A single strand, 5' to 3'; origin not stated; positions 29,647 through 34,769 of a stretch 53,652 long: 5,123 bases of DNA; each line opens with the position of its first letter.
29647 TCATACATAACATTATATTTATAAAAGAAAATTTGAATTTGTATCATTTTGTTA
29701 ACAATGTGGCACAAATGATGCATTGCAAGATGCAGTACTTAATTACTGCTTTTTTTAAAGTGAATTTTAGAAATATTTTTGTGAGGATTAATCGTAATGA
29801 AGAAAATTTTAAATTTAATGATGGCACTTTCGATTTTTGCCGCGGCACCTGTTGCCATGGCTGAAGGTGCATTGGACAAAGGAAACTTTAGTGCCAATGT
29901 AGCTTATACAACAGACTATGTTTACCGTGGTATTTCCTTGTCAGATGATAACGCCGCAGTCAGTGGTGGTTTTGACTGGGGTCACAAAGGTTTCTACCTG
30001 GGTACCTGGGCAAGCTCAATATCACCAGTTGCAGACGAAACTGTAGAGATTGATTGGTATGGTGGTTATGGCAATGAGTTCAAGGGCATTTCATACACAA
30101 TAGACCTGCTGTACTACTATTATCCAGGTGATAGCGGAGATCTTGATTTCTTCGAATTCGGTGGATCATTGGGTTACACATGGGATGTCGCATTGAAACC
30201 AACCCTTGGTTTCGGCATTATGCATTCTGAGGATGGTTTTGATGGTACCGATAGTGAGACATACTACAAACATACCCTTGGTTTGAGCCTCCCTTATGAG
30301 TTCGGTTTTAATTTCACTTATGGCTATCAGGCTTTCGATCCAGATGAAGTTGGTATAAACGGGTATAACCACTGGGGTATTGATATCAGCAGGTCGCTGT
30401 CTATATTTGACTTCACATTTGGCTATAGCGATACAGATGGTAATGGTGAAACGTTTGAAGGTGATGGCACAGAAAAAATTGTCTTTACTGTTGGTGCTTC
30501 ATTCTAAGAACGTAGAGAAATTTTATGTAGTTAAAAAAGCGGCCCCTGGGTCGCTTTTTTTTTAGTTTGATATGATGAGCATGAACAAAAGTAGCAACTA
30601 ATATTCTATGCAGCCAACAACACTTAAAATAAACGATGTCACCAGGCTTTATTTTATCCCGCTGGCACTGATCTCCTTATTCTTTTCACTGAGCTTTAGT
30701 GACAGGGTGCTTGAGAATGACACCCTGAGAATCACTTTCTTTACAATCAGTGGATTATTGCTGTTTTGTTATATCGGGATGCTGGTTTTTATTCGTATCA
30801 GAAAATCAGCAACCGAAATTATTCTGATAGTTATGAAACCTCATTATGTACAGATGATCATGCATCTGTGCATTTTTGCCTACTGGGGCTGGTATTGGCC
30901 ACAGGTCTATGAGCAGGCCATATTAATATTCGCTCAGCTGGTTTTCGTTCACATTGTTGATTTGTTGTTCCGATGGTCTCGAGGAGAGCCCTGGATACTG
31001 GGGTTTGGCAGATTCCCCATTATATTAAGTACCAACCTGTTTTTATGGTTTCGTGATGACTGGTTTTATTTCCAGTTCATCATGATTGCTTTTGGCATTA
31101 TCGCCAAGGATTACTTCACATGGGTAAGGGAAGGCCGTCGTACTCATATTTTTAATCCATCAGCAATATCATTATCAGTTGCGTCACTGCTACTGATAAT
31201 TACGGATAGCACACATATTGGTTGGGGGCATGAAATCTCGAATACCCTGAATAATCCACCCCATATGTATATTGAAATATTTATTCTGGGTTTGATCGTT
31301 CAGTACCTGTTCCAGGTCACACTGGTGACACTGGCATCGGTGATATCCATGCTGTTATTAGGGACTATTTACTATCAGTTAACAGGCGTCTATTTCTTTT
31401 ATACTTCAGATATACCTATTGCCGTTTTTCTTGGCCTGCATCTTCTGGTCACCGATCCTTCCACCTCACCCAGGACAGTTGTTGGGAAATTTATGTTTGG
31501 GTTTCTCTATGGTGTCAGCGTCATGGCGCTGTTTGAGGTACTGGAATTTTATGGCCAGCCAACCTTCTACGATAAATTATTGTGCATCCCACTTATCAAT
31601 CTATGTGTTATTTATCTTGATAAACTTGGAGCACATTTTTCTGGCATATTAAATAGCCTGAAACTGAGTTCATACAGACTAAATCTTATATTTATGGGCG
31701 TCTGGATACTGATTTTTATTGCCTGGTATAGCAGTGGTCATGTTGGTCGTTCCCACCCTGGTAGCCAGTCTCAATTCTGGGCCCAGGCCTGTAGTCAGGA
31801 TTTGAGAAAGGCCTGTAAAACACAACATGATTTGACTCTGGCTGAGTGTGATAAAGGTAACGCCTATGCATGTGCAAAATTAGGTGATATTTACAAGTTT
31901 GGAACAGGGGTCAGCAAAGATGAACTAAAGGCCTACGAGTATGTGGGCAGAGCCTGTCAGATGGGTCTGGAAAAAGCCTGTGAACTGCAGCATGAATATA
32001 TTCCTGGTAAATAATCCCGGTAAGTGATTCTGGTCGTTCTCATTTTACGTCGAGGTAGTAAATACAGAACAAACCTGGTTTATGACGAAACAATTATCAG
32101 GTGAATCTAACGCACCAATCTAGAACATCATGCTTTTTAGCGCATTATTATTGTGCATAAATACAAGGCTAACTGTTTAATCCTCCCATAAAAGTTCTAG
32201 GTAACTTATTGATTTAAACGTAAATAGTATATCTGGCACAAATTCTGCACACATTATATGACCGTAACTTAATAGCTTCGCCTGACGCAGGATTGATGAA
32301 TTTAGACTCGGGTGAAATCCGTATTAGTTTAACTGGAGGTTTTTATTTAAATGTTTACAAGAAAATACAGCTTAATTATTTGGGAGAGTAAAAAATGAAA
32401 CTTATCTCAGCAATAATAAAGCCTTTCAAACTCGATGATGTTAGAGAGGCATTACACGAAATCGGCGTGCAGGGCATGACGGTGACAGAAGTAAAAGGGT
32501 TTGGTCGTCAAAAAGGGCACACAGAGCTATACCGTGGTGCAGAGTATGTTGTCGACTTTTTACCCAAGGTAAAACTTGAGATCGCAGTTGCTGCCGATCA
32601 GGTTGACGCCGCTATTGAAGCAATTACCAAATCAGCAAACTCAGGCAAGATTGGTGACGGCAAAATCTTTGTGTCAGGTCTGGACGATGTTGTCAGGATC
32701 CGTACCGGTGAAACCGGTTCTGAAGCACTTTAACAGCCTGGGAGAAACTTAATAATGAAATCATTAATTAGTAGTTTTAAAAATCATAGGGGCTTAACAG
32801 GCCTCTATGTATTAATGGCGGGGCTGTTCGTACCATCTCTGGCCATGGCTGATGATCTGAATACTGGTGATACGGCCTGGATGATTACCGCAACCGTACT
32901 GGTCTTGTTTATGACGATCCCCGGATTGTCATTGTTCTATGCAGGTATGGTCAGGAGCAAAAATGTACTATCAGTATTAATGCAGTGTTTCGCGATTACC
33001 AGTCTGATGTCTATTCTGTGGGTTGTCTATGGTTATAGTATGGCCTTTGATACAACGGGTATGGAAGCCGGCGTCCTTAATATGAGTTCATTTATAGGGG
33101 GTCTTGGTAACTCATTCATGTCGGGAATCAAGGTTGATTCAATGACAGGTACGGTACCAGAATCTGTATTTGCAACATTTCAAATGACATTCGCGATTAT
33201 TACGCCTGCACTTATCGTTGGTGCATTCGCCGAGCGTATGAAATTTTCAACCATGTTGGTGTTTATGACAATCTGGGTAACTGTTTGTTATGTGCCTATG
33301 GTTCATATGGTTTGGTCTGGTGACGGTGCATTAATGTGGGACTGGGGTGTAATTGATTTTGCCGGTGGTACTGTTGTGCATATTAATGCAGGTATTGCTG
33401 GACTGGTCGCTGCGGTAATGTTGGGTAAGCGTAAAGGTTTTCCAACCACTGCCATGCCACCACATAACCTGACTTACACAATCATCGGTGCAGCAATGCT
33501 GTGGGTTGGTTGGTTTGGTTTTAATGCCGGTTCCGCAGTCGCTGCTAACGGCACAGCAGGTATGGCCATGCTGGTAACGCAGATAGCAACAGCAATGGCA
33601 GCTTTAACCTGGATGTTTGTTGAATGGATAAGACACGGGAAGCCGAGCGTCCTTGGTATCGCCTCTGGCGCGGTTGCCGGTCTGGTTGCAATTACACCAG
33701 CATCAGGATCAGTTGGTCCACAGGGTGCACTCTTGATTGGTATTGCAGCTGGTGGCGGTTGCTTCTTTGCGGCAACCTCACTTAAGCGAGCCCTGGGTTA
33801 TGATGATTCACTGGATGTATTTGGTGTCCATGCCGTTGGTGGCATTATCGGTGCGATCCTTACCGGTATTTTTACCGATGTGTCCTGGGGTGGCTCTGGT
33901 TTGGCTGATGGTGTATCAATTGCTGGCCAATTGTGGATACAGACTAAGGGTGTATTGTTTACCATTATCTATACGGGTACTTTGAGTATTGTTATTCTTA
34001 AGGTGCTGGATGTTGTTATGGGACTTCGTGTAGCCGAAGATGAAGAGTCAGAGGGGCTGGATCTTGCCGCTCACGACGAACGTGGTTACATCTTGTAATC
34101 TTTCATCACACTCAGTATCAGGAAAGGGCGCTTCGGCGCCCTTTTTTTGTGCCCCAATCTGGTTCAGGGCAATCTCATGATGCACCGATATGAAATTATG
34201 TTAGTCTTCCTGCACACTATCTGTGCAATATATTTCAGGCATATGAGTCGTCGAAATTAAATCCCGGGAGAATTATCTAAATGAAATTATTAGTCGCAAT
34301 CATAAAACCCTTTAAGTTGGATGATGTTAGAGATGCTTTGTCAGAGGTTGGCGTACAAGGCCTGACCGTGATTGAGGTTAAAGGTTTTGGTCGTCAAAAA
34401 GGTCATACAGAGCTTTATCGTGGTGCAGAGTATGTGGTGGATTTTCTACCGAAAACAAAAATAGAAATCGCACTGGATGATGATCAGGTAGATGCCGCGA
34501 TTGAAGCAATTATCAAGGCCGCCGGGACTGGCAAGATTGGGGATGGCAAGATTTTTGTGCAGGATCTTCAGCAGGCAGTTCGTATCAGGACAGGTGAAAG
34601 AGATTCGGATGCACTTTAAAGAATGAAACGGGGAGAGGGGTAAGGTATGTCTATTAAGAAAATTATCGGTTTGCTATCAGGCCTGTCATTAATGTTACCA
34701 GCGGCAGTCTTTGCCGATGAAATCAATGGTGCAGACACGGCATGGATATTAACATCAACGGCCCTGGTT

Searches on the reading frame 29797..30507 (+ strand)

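Call 42: search_protein_families(library=pfam, proteins=[window:29797-30507:+], max_evalue=0.00001)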
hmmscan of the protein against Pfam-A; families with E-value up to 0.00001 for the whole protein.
window:29797-30507:+ (236 aa): 1 family
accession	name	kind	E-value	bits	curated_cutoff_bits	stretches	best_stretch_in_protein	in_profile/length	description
PF09694.16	Gcw_chp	-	2.1e-27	97.1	24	1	30-236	9-230/230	Bacterial protein of unknown function (Gcw_chp)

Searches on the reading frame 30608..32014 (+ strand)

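Call 84: search_protein_families(library=pfam, proteins=[window:30608-32014:+], max_evalue=0.00001)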
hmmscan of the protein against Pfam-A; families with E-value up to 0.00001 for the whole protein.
window:30608-32014:+ (468 aa): 1 family
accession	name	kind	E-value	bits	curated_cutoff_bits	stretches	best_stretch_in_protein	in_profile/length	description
PF08238.18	Sel1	-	4.3e-07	30.7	30.7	1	419-453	1-35/36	Sel1 repeat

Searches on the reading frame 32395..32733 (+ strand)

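Call 84: search_protein_families(library=pfam, proteins=[window:32395-32733:+], max_evalue=0.00001)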
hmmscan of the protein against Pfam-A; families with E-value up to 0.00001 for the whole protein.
window:32395-32733:+ (112 aa): 1 family
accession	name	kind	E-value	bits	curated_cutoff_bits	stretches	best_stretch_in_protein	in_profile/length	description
PF00543.27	P-II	-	1.5e-33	115.6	25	1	1-106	1-102/102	Nitrogen regulatory protein P-II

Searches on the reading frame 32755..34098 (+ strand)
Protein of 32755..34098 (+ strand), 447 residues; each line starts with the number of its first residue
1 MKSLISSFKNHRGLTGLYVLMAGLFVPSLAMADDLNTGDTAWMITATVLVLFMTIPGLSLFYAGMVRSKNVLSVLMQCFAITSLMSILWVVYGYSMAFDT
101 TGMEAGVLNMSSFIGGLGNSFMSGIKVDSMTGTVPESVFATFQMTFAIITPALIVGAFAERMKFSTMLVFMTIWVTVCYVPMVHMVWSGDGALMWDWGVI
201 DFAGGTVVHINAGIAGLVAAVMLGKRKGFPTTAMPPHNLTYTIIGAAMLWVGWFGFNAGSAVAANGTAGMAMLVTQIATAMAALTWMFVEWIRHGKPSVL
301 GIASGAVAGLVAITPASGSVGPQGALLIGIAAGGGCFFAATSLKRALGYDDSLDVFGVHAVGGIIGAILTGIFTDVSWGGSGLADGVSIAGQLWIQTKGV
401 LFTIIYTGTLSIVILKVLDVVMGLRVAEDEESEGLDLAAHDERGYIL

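Call 84: search_protein_families(library=pfam, proteins=[window:32755-34098:+], max_evalue=0.00001)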
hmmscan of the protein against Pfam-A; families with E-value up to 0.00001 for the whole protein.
window:32755-34098:+ (447 aa): 1 family
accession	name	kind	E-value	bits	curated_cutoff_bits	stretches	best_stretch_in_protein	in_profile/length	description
PF00909.26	Ammonium_transp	-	3.1e-116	388.8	23.2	1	41-445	1-399/399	Ammonium Transporter Family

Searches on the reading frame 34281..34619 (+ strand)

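Call 84: search_protein_families(library=pfam, proteins=[window:34281-34619:+], max_evalue=0.00001)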
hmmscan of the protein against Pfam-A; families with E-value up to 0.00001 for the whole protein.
window:34281-34619:+ (112 aa): 1 family
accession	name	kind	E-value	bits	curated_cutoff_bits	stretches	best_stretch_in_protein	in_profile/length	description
PF00543.27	P-II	-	2.8e-32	111.5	25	1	1-106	1-102/102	Nitrogen regulatory protein P-II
